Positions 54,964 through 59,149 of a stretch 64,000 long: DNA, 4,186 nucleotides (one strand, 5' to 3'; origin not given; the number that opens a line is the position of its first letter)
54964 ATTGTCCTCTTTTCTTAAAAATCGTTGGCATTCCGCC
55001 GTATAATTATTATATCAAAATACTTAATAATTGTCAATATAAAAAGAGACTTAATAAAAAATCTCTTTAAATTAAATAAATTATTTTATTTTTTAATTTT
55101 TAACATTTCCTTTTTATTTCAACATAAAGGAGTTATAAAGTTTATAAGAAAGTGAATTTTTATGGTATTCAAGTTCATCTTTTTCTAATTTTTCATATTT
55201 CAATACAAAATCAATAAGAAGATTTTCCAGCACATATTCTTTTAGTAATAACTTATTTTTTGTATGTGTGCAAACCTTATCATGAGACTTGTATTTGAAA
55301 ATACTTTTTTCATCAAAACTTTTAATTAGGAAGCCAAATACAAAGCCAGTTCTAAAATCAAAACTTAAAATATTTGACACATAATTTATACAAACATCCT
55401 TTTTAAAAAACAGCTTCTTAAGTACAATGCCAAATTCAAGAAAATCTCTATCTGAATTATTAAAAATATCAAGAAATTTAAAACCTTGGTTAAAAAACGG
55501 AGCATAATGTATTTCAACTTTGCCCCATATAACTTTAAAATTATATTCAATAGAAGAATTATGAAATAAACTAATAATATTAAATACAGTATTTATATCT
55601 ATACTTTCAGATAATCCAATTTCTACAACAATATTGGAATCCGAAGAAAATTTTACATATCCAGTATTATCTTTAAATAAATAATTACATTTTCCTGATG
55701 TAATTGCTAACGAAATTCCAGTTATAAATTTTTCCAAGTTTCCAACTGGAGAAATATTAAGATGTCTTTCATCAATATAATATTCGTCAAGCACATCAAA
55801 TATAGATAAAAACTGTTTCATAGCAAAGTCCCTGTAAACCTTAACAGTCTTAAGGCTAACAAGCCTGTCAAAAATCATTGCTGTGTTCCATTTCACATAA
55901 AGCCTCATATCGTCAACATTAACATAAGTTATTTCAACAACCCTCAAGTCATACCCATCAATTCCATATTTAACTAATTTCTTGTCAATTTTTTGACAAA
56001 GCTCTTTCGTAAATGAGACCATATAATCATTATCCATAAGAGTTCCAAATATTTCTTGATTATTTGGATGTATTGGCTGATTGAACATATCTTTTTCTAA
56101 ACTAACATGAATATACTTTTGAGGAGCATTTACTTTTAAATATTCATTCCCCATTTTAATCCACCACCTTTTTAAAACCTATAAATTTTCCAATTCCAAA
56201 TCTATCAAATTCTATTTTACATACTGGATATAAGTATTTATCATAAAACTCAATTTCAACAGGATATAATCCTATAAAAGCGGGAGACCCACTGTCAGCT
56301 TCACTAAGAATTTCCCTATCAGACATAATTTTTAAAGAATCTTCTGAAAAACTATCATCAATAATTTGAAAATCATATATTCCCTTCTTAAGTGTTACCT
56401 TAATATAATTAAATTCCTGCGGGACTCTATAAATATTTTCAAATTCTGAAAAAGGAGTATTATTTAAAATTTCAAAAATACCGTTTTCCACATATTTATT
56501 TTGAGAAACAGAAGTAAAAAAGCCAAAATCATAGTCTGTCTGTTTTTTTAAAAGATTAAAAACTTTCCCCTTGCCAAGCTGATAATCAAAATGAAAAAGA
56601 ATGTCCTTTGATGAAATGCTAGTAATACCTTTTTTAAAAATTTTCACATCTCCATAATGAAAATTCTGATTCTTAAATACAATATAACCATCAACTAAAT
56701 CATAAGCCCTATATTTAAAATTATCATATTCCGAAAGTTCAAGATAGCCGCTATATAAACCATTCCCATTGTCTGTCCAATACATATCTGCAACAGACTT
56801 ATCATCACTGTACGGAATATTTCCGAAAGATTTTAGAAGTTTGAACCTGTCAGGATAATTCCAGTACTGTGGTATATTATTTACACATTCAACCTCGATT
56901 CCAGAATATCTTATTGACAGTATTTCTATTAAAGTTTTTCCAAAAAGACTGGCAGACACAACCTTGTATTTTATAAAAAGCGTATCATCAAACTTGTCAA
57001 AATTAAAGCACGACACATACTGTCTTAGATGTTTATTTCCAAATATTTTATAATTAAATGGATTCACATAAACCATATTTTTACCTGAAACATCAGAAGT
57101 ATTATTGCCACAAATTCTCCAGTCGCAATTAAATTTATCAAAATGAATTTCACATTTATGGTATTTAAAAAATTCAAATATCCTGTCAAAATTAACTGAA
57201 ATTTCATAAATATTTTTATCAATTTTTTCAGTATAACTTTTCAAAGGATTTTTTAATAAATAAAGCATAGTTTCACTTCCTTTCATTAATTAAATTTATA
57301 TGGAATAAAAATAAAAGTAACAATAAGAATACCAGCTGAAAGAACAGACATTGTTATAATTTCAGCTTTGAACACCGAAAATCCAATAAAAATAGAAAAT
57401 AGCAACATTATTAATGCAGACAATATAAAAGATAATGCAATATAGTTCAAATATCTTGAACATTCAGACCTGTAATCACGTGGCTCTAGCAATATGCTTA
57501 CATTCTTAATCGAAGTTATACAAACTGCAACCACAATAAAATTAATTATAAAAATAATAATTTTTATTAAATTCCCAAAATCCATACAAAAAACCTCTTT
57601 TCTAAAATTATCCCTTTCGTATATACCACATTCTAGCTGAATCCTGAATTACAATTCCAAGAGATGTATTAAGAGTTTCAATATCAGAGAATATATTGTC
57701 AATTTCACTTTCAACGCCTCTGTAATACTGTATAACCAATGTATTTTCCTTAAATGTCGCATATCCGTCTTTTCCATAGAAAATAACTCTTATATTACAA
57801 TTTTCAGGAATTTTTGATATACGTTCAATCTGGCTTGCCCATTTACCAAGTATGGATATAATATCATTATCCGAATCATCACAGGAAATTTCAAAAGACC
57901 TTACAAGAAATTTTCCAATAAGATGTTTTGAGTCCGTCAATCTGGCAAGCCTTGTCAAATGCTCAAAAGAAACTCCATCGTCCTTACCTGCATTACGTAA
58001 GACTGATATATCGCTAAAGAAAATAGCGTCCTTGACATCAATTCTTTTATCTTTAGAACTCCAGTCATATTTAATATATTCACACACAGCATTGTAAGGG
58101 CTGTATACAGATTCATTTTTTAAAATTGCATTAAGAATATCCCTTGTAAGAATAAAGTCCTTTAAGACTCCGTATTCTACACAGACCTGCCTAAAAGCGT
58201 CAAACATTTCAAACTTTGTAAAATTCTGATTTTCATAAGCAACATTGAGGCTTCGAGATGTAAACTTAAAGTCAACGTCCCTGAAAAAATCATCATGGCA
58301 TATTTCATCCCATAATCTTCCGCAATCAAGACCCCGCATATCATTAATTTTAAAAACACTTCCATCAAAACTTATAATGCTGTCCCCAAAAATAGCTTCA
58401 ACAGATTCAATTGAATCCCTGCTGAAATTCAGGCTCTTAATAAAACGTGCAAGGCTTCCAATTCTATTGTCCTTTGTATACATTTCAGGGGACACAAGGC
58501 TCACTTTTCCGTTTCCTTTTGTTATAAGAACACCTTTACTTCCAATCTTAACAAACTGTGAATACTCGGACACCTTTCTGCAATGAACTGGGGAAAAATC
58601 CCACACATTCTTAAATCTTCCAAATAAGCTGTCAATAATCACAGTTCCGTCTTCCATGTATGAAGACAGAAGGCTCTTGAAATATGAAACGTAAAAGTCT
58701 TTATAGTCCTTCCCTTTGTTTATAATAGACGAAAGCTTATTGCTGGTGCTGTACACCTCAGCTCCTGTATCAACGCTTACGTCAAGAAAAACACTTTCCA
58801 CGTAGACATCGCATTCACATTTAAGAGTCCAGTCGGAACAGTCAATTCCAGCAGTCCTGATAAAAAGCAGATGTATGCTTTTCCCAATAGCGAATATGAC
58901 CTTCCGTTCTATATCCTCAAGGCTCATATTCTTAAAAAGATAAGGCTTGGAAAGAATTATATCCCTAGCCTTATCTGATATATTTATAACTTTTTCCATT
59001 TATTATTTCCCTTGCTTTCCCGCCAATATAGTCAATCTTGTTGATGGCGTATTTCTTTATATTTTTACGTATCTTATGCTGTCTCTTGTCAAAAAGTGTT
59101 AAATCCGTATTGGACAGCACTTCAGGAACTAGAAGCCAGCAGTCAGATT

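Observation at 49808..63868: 14-kb minus-strand block of about 18 uncharacterised genes bracketed by an HTH regulator and a P-loop NTPase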

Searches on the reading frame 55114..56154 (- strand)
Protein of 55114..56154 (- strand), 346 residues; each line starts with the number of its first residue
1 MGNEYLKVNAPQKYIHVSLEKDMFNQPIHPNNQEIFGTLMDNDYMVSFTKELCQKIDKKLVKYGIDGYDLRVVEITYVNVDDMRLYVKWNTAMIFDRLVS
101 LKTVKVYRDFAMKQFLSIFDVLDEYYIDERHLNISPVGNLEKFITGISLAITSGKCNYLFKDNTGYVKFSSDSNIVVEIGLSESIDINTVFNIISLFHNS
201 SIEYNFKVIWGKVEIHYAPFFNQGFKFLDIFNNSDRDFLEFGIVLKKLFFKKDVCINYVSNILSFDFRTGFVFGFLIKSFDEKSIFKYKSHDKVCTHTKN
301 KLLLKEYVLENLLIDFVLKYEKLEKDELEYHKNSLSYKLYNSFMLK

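Call 6: search_protein_families(library=pfam, proteins=[window:55114-56154:-], max_evalue=0.01)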
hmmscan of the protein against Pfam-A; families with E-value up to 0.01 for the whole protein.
window:55114-56154:- (346 aa): 0 families

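Call 8: search_protein_families(library=phrogs, proteins=[window:55114-56154:-], max_evalue=0.01)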
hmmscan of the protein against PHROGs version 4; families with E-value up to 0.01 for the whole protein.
window:55114-56154:- (346 aa): 0 families

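Call 46: search_protein_families(library=padloc, proteins=[window:55114-56154:-], max_evalue=0.01)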
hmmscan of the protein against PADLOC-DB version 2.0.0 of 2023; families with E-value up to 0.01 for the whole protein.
window:55114-56154:- (346 aa): 0 families

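Call 47: search_protein_families(library=ncbifam, proteins=[window:55114-56154:-], max_evalue=0.01)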
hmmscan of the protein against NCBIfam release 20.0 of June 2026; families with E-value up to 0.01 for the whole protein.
window:55114-56154:- (346 aa): 0 families

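Call 94: search_solved_structures(query=window:55114-56154:-, max_evalue=1)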
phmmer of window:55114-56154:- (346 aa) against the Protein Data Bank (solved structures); distinct sequences matched with E-value up to 1: 0.

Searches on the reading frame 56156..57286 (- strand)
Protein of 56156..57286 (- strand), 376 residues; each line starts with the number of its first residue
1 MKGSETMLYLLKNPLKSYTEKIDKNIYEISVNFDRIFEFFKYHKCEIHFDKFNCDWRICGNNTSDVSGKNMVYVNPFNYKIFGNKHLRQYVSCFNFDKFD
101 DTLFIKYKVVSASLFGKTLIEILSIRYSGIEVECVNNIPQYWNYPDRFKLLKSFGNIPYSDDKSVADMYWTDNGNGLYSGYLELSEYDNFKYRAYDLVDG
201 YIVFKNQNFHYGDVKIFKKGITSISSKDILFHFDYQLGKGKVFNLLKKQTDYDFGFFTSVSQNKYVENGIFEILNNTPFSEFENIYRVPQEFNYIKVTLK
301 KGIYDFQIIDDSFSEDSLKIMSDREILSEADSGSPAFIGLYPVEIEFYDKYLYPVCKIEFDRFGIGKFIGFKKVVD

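Call 6: search_protein_families(library=pfam, proteins=[window:56156-57286:-], max_evalue=0.01)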
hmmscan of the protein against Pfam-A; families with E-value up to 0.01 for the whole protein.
window:56156-57286:- (376 aa): 0 families

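Call 8: search_protein_families(library=phrogs, proteins=[window:56156-57286:-], max_evalue=0.01)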
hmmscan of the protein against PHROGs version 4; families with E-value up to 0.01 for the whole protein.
window:56156-57286:- (376 aa): 0 families

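Call 46: search_protein_families(library=padloc, proteins=[window:56156-57286:-], max_evalue=0.01)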
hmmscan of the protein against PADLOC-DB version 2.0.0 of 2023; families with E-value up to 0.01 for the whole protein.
window:56156-57286:- (376 aa): 0 families

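Call 47: search_protein_families(library=ncbifam, proteins=[window:56156-57286:-], max_evalue=0.01)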
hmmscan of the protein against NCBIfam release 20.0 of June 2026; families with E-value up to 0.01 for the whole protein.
window:56156-57286:- (376 aa): 0 families

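Call 93: search_solved_structures(query=window:56156-57286:-, max_evalue=1)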
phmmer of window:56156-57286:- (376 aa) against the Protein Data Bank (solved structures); distinct sequences matched with E-value up to 1: 3.
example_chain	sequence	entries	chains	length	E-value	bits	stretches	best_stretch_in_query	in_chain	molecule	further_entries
8iml_3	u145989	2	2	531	0.11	15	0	243-321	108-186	CpcJ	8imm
9k9w_a9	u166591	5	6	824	0.22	14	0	243-283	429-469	Glr1262 protein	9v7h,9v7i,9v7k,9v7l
1unf_X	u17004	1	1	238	0.75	12.2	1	94-155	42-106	IRON SUPEROXIDE DISMUTASE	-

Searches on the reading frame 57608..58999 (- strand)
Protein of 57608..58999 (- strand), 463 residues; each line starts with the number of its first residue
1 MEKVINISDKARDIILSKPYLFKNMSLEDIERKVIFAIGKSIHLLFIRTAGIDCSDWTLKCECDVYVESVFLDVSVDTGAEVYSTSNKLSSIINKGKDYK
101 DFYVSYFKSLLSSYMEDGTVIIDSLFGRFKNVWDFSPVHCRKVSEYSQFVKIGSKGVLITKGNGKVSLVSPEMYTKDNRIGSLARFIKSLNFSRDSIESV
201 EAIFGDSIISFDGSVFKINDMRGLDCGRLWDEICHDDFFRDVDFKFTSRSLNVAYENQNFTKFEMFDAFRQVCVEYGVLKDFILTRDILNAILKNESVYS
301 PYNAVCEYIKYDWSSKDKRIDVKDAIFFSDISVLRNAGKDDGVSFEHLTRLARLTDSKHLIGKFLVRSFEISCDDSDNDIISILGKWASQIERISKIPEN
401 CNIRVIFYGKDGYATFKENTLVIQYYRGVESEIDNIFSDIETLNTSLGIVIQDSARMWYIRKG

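Call 5: search_protein_families(library=pfam, proteins=[window:57608-58999:-], max_evalue=0.01)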
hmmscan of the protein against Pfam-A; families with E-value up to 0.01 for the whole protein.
window:57608-58999:- (463 aa): 0 families

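Call 7: search_protein_families(library=phrogs, proteins=[window:57608-58999:-], max_evalue=0.01)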
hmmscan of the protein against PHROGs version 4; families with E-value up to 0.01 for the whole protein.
window:57608-58999:- (463 aa): 0 families

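Call 46: search_protein_families(library=padloc, proteins=[window:57608-58999:-], max_evalue=0.01)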
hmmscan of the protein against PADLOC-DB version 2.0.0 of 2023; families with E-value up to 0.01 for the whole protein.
window:57608-58999:- (463 aa): 0 families

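Call 47: search_protein_families(library=ncbifam, proteins=[window:57608-58999:-], max_evalue=0.01)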
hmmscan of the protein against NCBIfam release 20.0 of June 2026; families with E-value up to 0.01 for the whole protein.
window:57608-58999:- (463 aa): 0 families

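Call 90: search_solved_structures(query=window:57608-58999:-, max_evalue=1)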
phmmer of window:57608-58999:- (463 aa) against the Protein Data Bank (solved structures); distinct sequences matched with E-value up to 1: 2.
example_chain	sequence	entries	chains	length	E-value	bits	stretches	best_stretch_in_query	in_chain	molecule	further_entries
7awy_A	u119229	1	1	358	3.6e-07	32.8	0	78-129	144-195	Scone-R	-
7awz_A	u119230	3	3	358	1.6e-06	30.7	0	74-129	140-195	Scone-E | SconeE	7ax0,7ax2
